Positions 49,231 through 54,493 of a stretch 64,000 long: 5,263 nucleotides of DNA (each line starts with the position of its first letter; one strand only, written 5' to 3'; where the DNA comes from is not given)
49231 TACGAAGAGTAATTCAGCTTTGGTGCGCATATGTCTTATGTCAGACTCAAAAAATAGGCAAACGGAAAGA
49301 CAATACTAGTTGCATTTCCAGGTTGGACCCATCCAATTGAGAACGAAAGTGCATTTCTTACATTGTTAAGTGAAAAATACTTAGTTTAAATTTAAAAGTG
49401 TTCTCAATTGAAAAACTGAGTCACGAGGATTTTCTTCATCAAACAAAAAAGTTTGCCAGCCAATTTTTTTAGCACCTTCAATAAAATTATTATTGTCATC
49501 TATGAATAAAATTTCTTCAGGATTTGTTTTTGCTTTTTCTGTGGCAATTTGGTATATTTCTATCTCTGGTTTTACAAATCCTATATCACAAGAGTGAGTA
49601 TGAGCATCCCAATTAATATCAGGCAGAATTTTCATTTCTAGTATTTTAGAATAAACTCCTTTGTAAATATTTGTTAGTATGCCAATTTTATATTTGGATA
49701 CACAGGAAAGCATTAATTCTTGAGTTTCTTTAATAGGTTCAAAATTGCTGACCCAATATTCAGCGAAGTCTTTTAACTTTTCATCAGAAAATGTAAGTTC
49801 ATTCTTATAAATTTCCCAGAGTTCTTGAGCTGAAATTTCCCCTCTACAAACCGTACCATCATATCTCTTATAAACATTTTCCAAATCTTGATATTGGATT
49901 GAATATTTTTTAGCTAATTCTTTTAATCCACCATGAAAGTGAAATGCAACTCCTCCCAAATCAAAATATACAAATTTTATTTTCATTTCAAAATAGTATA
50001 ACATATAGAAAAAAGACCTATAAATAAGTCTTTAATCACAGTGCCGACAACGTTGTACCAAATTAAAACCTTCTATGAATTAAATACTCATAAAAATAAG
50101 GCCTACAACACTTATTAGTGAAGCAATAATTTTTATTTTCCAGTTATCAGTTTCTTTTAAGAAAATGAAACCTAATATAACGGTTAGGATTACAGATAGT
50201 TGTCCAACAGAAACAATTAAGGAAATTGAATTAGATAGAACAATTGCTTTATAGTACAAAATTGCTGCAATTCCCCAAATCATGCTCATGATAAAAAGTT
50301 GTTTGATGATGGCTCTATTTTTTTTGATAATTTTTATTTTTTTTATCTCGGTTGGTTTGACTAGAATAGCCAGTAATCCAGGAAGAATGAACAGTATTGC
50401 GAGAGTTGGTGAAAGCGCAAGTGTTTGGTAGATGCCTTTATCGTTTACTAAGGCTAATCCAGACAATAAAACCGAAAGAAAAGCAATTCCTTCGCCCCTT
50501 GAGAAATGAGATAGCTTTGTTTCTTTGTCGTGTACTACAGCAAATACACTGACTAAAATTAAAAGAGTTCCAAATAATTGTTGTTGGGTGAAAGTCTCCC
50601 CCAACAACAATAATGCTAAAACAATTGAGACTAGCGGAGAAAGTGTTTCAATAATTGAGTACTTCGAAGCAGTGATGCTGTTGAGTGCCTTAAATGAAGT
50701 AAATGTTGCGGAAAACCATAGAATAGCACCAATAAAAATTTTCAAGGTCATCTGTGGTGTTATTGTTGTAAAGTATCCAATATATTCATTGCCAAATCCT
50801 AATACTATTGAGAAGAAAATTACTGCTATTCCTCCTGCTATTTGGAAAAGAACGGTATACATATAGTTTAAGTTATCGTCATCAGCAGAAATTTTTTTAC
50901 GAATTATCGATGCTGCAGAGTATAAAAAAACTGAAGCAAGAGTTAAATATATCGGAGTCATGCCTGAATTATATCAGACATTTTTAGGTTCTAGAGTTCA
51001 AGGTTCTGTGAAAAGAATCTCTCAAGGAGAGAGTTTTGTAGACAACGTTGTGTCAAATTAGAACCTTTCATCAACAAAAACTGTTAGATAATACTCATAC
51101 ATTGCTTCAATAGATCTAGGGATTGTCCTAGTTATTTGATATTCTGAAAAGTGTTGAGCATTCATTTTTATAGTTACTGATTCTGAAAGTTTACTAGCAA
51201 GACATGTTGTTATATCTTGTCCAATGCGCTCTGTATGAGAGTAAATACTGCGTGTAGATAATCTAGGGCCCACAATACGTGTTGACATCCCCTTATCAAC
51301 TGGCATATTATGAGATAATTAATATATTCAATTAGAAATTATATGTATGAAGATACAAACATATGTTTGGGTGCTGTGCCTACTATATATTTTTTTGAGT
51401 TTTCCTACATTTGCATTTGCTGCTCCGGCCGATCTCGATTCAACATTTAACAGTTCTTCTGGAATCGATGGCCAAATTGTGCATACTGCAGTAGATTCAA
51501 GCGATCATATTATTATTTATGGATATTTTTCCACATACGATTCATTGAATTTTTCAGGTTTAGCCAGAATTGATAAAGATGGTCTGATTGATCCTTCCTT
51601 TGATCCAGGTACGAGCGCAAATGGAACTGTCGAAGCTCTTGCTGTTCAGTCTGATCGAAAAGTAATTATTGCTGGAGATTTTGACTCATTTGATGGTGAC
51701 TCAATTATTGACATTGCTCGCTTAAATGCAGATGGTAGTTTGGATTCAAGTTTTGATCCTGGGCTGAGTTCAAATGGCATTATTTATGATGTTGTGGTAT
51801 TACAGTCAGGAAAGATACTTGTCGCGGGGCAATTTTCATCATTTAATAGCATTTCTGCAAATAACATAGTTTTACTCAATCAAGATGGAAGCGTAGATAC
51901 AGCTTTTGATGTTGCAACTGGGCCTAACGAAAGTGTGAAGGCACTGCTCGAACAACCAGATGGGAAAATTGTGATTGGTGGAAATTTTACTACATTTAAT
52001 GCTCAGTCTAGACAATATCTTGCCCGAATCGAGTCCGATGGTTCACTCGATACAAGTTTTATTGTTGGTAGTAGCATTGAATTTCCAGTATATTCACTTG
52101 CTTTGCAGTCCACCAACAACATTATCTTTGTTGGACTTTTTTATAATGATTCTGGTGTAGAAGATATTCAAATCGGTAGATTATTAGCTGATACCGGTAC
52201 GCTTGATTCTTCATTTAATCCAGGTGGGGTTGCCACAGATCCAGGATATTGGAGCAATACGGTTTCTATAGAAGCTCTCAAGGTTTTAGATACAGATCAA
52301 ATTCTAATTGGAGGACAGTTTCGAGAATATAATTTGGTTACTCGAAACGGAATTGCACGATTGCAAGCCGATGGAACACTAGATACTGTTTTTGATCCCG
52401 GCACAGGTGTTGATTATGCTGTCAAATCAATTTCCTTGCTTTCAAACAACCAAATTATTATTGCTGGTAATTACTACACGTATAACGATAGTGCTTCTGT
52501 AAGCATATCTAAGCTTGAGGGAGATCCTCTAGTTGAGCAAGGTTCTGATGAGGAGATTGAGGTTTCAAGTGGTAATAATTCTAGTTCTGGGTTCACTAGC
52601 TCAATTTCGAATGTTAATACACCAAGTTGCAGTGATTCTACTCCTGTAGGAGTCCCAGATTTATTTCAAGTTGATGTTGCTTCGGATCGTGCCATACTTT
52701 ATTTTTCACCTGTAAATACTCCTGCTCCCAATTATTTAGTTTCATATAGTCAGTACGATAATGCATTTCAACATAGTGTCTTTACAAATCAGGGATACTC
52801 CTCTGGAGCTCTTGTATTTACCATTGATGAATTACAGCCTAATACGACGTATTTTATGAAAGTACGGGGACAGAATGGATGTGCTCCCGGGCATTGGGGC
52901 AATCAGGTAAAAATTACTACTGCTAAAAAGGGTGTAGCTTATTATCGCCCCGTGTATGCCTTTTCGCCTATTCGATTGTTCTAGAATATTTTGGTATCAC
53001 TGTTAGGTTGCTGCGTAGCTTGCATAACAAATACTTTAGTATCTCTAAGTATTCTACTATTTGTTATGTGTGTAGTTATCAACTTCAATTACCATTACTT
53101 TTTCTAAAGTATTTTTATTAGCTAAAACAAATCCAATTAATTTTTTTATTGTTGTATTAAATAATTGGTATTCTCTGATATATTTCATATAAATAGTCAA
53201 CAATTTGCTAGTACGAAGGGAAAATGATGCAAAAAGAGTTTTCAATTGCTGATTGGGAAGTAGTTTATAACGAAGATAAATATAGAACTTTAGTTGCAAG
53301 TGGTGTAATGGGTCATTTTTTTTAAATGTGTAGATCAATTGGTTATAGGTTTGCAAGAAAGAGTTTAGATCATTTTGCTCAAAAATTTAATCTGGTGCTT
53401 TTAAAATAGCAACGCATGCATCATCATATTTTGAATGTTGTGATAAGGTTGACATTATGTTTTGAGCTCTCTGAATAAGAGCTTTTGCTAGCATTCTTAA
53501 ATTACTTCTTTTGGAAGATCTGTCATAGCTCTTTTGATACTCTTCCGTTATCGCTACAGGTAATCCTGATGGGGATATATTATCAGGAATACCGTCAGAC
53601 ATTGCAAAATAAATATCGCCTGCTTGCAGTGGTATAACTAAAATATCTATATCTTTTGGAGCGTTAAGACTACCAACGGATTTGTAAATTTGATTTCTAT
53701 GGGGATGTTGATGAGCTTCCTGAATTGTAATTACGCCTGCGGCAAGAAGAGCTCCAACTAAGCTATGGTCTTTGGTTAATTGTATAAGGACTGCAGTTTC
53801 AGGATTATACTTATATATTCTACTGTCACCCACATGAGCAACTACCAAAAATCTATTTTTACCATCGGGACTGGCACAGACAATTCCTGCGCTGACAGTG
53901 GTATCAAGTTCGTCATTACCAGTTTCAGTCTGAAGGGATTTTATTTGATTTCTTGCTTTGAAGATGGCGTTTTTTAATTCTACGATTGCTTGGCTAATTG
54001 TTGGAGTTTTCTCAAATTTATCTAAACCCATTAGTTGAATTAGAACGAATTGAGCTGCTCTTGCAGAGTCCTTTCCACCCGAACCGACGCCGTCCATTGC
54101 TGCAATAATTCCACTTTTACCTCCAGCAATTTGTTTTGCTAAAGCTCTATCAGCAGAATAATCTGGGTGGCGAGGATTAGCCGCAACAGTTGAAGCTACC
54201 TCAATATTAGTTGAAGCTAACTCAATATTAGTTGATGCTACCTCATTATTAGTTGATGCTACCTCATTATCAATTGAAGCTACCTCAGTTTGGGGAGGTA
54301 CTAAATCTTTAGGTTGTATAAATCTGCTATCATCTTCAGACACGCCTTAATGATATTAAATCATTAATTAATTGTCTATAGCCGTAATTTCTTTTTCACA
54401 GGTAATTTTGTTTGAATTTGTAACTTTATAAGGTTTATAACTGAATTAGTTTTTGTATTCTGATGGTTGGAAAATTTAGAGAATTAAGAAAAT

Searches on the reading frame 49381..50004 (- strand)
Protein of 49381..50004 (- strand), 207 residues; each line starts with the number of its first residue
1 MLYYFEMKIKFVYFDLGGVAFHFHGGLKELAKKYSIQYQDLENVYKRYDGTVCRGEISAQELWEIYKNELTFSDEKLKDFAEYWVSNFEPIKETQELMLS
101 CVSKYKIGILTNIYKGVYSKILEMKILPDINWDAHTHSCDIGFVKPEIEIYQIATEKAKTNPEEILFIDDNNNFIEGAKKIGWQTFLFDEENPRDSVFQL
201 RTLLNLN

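Call 18: search_protein_families(library=pfam, proteins=[window:49381-50004:-], max_evalue=0.001)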
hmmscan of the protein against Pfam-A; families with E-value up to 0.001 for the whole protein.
window:49381-50004:- (207 aa): 3 families
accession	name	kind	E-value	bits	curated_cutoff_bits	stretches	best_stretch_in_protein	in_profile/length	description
PF00702.32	Hydrolase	-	8.9e-10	39.7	26.4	1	10-182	2-191/191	haloacid dehalogenase-like hydrolase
PF13419.12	HAD_2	-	6.9e-09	36.5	23.8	1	72-186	61-176/178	Haloacid dehalogenase-like hydrolase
PF13242.12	Hydrolase_like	-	0.00018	21.8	22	1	145-188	4-48/75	HAD-hyrolase-like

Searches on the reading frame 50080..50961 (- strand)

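Call 18: search_protein_families(library=pfam, proteins=[window:50080-50961:-], max_evalue=0.001)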
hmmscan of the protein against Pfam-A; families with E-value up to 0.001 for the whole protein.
window:50080-50961:- (293 aa): 2 families
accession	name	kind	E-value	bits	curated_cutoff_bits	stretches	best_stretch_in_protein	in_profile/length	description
PF00892.27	EamA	-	7.4e-15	55.9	28.2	2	4-142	4-133/135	EamA-like transporter family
PF03151.22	TPT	-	0.00014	21.8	30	1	8-140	151-288/291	Triose-phosphate Transporter family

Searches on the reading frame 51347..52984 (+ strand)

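Call 18: search_protein_families(library=pfam, proteins=[window:51347-52984:+], max_evalue=0.001)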
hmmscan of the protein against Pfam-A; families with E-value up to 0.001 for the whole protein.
window:51347-52984:+ (545 aa): 4 families
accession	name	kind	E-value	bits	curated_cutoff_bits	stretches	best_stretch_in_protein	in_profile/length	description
PF17164.10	DUF5122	-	1e-58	195.7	27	5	203-238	1-36/36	Domain of unknown function (DUF5122) beta-propeller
PF12768.13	Rax2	-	1.6e-10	41.3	28.8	0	304-387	22-104/254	Rax2 C-terminal beta propeller domain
PF00041.27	fn3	-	1.6e-05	25.4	25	1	439-523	5-83/84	Fibronectin type III domain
PF16656.11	Pur_ac_phosph_N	-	0.001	20.1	30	0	457-525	26-93/93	Purple acid Phosphatase, N-terminal domain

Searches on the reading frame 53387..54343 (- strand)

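Call 18: search_protein_families(library=pfam, proteins=[window:53387-54343:-], max_evalue=0.001)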
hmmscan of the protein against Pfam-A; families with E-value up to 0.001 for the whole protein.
window:53387-54343:- (318 aa): 2 families
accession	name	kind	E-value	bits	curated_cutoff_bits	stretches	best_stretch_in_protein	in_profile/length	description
PF13672.11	PP2C_2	-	6.1e-08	32.9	24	1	70-271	18-193/209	Protein phosphatase 2C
PF07228.17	SpoIIE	-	0.00033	21.1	25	0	230-315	111-190/192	Stage II sporulation protein E (SpoIIE)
